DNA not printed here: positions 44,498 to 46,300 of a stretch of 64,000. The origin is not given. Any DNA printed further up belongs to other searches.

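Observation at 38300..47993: Unusual plus-strand cluster: two HMGL-like lyases, two SLC13/ArsB-type anion permeases, a CoA-transferase, a condensation-like acyltransferase and a crotonase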

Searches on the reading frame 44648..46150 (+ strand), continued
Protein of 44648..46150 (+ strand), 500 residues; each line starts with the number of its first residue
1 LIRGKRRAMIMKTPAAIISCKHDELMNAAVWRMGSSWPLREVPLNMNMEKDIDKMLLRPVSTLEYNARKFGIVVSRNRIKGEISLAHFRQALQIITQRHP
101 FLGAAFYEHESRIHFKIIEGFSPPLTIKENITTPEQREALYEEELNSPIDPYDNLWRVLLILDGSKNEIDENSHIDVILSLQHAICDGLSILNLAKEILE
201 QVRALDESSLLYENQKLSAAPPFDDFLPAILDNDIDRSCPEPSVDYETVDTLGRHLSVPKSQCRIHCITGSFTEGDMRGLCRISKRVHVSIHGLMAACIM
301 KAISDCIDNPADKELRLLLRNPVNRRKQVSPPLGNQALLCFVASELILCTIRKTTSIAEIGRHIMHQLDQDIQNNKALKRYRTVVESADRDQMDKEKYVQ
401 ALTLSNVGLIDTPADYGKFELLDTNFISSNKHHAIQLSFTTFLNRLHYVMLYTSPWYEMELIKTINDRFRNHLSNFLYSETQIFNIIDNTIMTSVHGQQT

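Call 38: search_protein_families(library=ncbifam, proteins=[L001:11385-13001:+, L002:6873-8408:+, L002:11414-12679:+, L002:12708-13040:+, L002:956-2392:-], max_evalue=1e-20)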
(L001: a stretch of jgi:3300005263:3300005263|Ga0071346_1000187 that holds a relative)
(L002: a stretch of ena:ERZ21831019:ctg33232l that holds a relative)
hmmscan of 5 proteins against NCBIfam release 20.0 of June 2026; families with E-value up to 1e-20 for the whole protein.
L001:11385-13001:+ (538 aa): 90 families (the best 25 are shown)
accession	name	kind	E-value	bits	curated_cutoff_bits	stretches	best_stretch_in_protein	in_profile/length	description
NF004837.0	PRK06187.1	subfamily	6.5e-138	460.3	476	1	32-537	9-522/531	long-chain-fatty-acid--CoA ligase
NF006182.0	PRK08316.1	subfamily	1.3e-95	320.8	663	1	31-537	11-517/523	fatty acyl-CoA synthetase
NF005801.1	PRK07656.1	equivalog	1.2e-93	314.5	657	1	32-534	2-500/500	FadD3 family acyl-CoA ligase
NF005307.0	PRK06839.1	equivalog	2.6e-93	313.3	748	1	33-535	4-491/496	o-succinylbenzoate--CoA ligase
NF004808.0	PRK06155.1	equivalog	6.8e-89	298.5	722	1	31-535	21-520/542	ATP-dependent acyl-CoA ligase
NF009233.0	PRK12583.1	subfamily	1.3e-87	294.5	832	1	26-535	13-548/558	fatty acid CoA ligase family protein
NF052269.1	Staph_lig_FadD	equivalog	3.3e-87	292.9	650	1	54-536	25-492/499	long-chain-fatty-acid--CoA ligase FadD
NF004114.0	PRK05605.1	equivalog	8e-87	291.9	766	1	190-536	219-568/575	long-chain-fatty-acid--CoA ligase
NF004797.0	PRK06145.1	equivalog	2e-86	290.3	850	1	35-537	6-495/499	acyl-CoA synthetase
NF005676.0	PRK07470.1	equivalog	5.9e-86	289.2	774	1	33-536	22-528/544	acyl-CoA synthetase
NF005714.0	PRK07529.1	subfamily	6.8e-84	282.4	632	1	51-536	58-575/640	acyl-CoA synthetase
NF052580.1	Str24CoAsynCasG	equivalog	2.7e-83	280.2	750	1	32-534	42-547/548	steroid-24-oyl-CoA synthetase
NF005857.1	PRK07786.1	exception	3.3e-83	279.9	733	1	37-537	15-512/513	fatty-acid--CoA ligase FadD5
NF005702.0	PRK07514.1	subfamily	4.1e-83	279.5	558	1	38-537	10-500/506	malonyl-CoA synthase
NF006181.0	PRK08314.1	subfamily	3.1e-82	276.6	705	1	32-535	25-552/563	long-chain-fatty-acid--CoA ligase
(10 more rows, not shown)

L002:6873-8408:+ (511 aa): 1 family
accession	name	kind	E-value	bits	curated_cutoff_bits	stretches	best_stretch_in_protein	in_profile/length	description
TIGR01117.1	mmdA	subfamily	3e-258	857.7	998.8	1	5-511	1-512/512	methylmalonyl-CoA decarboxylase subunit alpha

L002:11414-12679:+ (421 aa): 3 families
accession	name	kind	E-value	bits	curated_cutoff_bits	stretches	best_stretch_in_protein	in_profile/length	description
TIGR03948.1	butyr_acet_CoA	equivalog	1.5e-41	142.7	674.8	1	86-419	89-439/445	butyryl-CoA:acetate CoA-transferase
NF053666.1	BtrAceCoATfers1341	equivalog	1.6e-27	96.6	740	1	202-414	247-459/492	butyryl-CoA:acetate CoA transferase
TIGR03458.1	YgfH_subfam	subfamily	1.6e-24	86.4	658.7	1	200-417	246-462/489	succinate CoA transferase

L002:12708-13040:+ (110 aa): 0 families

L002:956-2392:- (478 aa): 2 families
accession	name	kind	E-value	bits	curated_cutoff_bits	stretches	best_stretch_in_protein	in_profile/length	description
NF003274.0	PRK04262.1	equivalog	3e-62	210.7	244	1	1-336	1-344/347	hydroxymethylglutaryl-CoA synthase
TIGR00748.1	HMG_CoA_syn_Arc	equivalog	7.2e-45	153.7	353.35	1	2-300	1-303/345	hydroxymethylglutaryl-CoA synthase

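Call 39: search_protein_representatives(alignment_id=A1)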
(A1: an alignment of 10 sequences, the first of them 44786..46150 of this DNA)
Query: 10 sequences, 453 profile positions. Proteins with E-value up to 0.001 (for the whole library): 1633; up to 1e-10: 284; up to 1e-30: 13. The best 150 are listed.
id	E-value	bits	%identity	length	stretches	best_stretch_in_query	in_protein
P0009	2.9e-235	797.6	-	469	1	5-450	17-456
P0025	1.4e-150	518.5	-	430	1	7-449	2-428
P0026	3.4e-102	359.0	-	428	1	5-452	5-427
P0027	1.2e-44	169.3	-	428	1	6-450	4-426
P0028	2.9e-39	151.5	-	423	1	9-440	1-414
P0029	1.6e-37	145.7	-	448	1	3-442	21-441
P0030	2.7e-36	141.7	-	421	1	9-446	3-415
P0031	3.6e-36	141.3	-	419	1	1-450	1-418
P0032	6.0e-34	134.0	-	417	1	6-446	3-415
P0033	8.8e-32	126.8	-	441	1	9-438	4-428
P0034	1.2e-31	126.4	-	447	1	25-440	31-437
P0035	2.5e-31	125.3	-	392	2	9-181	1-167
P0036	4.1e-31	124.6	-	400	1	25-446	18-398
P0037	3.1e-30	121.7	-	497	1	25-445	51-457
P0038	5.5e-30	120.9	-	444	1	12-446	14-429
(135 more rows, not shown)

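Call 40: find_encoding_contigs(protein=P0025, flank=10000, max_places=3)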
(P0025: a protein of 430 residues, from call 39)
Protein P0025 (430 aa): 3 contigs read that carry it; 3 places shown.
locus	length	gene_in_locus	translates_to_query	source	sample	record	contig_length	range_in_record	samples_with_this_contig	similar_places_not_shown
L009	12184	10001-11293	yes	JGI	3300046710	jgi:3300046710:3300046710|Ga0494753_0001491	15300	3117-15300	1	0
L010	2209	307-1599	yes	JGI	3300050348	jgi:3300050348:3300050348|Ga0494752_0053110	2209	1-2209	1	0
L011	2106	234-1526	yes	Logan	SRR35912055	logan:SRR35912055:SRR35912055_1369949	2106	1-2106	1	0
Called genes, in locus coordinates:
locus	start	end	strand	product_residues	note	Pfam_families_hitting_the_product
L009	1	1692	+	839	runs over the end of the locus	PF14691:Fer4_20, PF01266:DAO (weak), PF01494:FAD_binding_3 (weak), PF07992:Pyr_redox_2, PF12831:FAD_oxidored (weak), PF13450:NAD_binding_8, PF13738:Pyr_redox_3, PF14691:Fer4_20, +3 more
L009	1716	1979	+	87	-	-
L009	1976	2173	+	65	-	PF24292:DUF7479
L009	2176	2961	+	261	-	PF02353:CMAS, PF01209:Ubie_methyltran, PF03848:TehB (weak), PF13489:Methyltransf_23, PF13649:Methyltransf_25, PF13847:Methyltransf_31, PF08241:Methyltransf_11, PF08242:Methyltransf_12, +5 more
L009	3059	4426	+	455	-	PF23545:Zn_ribbon_HMPTM, PF04055:Radical_SAM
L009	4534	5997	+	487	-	PF00501:AMP-binding, PF14535:AMP-binding_C_2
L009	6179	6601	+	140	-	PF00378:ECH_1, PF16113:ECH_2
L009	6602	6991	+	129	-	PF00378:ECH_1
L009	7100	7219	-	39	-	-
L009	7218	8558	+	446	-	PF07690:MFS_1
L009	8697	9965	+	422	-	PF07690:MFS_1, PF00083:Sugar_tr, PF07690:MFS_1, PF13347:MFS_2 (weak)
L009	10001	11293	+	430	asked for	PF16911:PapA_C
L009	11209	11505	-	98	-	-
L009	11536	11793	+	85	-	-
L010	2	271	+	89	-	?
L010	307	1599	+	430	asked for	PF16911:PapA_C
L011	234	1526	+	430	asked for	PF16911:PapA_C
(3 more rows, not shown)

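Call 41: find_encoding_contigs(protein=P0026, flank=10000, max_places=3)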
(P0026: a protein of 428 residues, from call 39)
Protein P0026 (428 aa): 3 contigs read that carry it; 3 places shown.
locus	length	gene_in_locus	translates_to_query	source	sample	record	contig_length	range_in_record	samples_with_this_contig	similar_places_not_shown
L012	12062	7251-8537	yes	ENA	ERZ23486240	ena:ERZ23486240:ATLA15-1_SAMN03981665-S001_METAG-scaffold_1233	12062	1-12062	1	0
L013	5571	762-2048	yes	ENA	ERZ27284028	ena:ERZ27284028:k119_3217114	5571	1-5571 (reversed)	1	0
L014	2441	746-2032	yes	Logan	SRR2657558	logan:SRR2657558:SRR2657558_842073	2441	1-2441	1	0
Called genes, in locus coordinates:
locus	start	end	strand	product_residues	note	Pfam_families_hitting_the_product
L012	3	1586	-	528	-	?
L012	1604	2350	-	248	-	PF16258:DUF4912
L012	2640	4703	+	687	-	PF00015:MCPsignal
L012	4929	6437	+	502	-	PF09820:AAA-ATPase_like, PF08011:PDDEXK_9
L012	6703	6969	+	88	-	-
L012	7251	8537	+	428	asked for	PF16911:PapA_C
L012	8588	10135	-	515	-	PF10340:Say1_Mug180, PF07859:Abhydrolase_3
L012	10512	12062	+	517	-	?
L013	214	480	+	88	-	-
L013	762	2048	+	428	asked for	PF16911:PapA_C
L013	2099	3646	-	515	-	PF10340:Say1_Mug180, PF07859:Abhydrolase_3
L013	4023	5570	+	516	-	?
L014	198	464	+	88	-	-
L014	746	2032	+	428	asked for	PF16911:PapA_C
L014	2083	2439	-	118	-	?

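Call 52: predict_structure(alignment_id=A1)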
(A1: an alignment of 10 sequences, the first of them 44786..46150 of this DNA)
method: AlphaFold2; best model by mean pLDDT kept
length: 454 residues; sequences in the alignment: 10
mean_pLDDT: 75.8   pTM: 0.77
mean pLDDT of the five models: 75.8, 65.8, 62.3, 61.1, 44.3
residues with pLDDT >= 90: 104; 70-90: 208; 50-70: 90; < 50: 52
segments of 3 or more residues with pLDDT < 50: 1-3, 140-142, 277-297, 343-347, 435-454
pLDDT, mean of each block of 10 residues (from residue 1): 66 77 78 92 92 87 88 91 93 91 90 94 92 77 70 90 74 61 58 62 74 85 88 84 83 90 75 61 34 47 85 88 68 60 52 61 70 87 77 80 88 90 90 54 37 25
secondary structure, 60 per line:
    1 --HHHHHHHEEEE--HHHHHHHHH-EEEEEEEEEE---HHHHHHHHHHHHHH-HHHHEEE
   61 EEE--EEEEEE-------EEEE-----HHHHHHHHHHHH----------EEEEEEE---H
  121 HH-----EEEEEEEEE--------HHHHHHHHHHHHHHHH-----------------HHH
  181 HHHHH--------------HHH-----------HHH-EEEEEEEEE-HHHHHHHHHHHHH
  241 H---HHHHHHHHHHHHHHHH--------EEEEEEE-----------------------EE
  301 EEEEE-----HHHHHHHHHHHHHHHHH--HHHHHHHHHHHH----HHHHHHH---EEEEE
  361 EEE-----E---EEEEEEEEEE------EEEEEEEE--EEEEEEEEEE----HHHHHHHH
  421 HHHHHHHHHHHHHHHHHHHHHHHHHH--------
elements in order: H3-9 E10-13 H16-24 E26-35 H39-52 H54-57 E58-63 E66-71 E79-82 H88-99 E110-116 E128-136 H145-160 H178-185 E218-226 H228-241 H245-260 E269-275 E299-305 H311-327 H330-341 H346-352 E356-363 E373-382 E389-396 E399-408 H413-446

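Call 57: fold_search(model_id=the predicted structure, library=pdb)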
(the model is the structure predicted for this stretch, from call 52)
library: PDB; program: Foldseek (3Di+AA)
matches with E <= 10: 656; with E <= 0.001: 255
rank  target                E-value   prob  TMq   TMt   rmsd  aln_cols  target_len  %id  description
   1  8s6l                  3.9e-23  1.00  0.73  0.76   4.6       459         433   19  AzeD dehydratase of Pseudomonas aeruginosa (released 2025-03-12)
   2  1q9j_B                2.8e-17  1.00  0.62  0.69   7.0       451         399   13  Structure of polyketide synthase associated protein 5 from Mycobacterium tuberculosis (released 2004-05-25)
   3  8f7h                  3.4e-17  1.00  0.55  0.57   7.2       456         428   11  The condensation domain of surfactin A synthetase C variant 18b in space group P212121 (released 2023-11-22)
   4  8f7f                  1.5e-16  1.00  0.55  0.57   7.2       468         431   12  The condensation domain of surfactin A synthetase C in space group P43212 (released 2023-11-22)
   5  1q9j_A                1.8e-16  1.00  0.63  0.73   5.9       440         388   13  Structure of polyketide synthase associated protein 5 from Mycobacterium tuberculosis (released 2004-05-25)
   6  9uay_A                3.6e-16  1.00  0.53  0.55   7.5       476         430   15  Crystal structure of CmnI (released 2026-03-11)
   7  6ta8_A                7.4e-16  1.00  0.55  0.57   7.6       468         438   13  Crystal structure of the epimerization domain from the third module of tyrocidine synthetase B, TycB3(E) (released 2020-11-18)
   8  6ta8_B                9.7e-16  1.00  0.57  0.58   7.3       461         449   14  Crystal structure of the epimerization domain from the third module of tyrocidine synthetase B, TycB3(E) (released 2020-11-18)
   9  8f7g                  1.0e-15  1.00  0.52  0.55   7.6       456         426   11  The condensation domain of surfactin A synthetase C in space group P212121 (released 2023-11-22)
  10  3fot                  1.4e-15  1.00  0.62  0.57   6.9       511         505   11  Structural and Functional Characterization of TRI3 Trichothecene 15-O-acetyltransferase from Fusarium sporotrichioides (released 2009-05-05)
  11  6oyf                  1.5e-15  1.00  0.58  0.34   6.3       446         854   17  The structure of condensation and adenylation domains of teixobactin-producing nonribosomal peptide synthetase Txo1 seri (released 2019-05-29)
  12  9uay_B                1.6e-15  1.00  0.55  0.59   7.3       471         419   14  Crystal structure of CmnI (released 2026-03-11)
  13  7ly7_A                1.7e-15  1.00  0.57  0.32   7.2       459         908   12  Crystal structure of the elongation module of the bacillamide NRPS, BmdB, in complex with the oxidase BmdC (released 2022-02-02)
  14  2vsq                  2.1e-15  1.00  0.52  0.23   7.2       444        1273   11  Structure of surfactin A synthetase C (SrfA-C), a nonribosomal peptide synthetase termination module (released 2008-07-08)
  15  6p1j_A                2.2e-15  1.00  0.56  0.30   7.7       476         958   14  The structure of condensation and adenylation domains of teixobactin-producing nonribosomal peptide synthetase Txo2 se (released 2019-05-29)
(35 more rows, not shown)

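Call 74: search_protein_families(library=pfam, proteins=[L003:12736-13062:+, L012:6703-6969:+, L012:8588-10135:-, L012:10512-12062:+, L009:4534-5997:+, L009:7218-8558:+, L009:8697-9965:+], max_evalue=0.1)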
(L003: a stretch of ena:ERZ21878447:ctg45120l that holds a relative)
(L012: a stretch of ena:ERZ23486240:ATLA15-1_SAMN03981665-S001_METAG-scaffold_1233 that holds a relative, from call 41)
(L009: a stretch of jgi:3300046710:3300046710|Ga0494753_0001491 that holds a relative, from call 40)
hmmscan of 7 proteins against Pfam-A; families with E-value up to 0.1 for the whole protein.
L003:12736-13062:+ (108 aa): 0 families

L012:6703-6969:+ (88 aa): 3 families
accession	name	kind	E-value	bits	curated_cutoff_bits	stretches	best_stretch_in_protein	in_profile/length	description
PF21089.3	PKS_DH_N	-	0.00059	20.2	27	1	4-57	45-98/103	Polyketide synthase dehydratase domain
PF11614.14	FixG_C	-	0.064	13.9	25.6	1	21-59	52-94/119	IG-like fold at C-terminal of FixG, putative oxidoreductase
PF13313.11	DUF4082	-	0.097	13.1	28.4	0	14-52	58-96/143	Domain of unknown function (DUF4082)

L012:8588-10135:- (515 aa): 5 families
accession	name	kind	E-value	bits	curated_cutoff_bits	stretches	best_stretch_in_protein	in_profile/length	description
PF07859.19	Abhydrolase_3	-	1.1e-38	133.5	25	1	281-487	1-208/210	alpha/beta hydrolase fold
PF10340.15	Say1_Mug180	-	1.6e-15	57.3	21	1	270-470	114-327/374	Steryl acetyl hydrolase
PF20434.5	BD-FAE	-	0.00018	21.5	26.8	1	275-363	10-106/215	BD-FAE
PF00135.34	COesterase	-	0.027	13.9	27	0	344-372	181-209/515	Carboxylesterase family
PF00326.27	Peptidase_S9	-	0.083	12.8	22.6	0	328-391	44-105/213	Prolyl oligopeptidase family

L012:10512-12062:+ (517 aa): 5 families
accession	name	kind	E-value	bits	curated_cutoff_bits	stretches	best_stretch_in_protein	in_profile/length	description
PF00109.32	ketoacyl-synt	-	2.1e-85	286.8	20.8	1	176-420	2-252/252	Beta-ketoacyl synthase, N-terminal domain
PF02801.28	Ketoacyl-synt_C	-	2.1e-26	92.7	20.8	1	428-517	1-90/119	Beta-ketoacyl synthase, C-terminal domain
PF00550.31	PP-binding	-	1.2e-13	51.5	20.8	1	62-126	3-67/67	Phosphopantetheine attachment site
PF23297.2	ACP_SdgA_C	-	0.00033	21.1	27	1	57-133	10-86/95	Highly reducing polyketide synthase sdgA, C-terminal ACP domain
PF00108.29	Thiolase_N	-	0.0008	19.3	26.4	1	333-369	76-112/260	Thiolase, N-terminal domain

L009:4534-5997:+ (487 aa): 2 families
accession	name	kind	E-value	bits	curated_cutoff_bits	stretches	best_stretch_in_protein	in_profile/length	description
PF00501.34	AMP-binding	-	3.4e-17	62.8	29.9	1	127-331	159-374/384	AMP-binding enzyme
PF14535.12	AMP-binding_C_2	-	6.4e-08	33.2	25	1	383-480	1-96/96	AMP-binding enzyme C-terminal domain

L009:7218-8558:+ (446 aa): 3 families
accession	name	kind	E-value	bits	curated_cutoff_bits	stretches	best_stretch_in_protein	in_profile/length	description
PF07690.21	MFS_1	-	1e-50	173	33.4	2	32-277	3-231/347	Major Facilitator Superfamily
PF00083.30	Sugar_tr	-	0.0014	18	22.3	1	61-357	47-362/452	Sugar (and other) transporter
PF06779.20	MFS_4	-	0.043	13.6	26.3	0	38-427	6-362/364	Uncharacterised MFS-type transporter YbfB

L009:8697-9965:+ (422 aa): 4 families
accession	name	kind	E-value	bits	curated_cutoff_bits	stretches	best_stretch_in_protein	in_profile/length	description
PF07690.21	MFS_1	-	1e-69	235.5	33.4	2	30-368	2-336/347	Major Facilitator Superfamily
PF13347.12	MFS_2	-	7.1e-13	48.3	27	3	237-355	3-125/427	MFS/sugar transport protein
PF00083.30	Sugar_tr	-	1.1e-11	44.7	22.3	2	265-415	44-193/452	Sugar (and other) transporter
PF11700.14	ATG22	-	0.0011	18.2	24.1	1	248-419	302-478/482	Vacuole effluxer Atg22 like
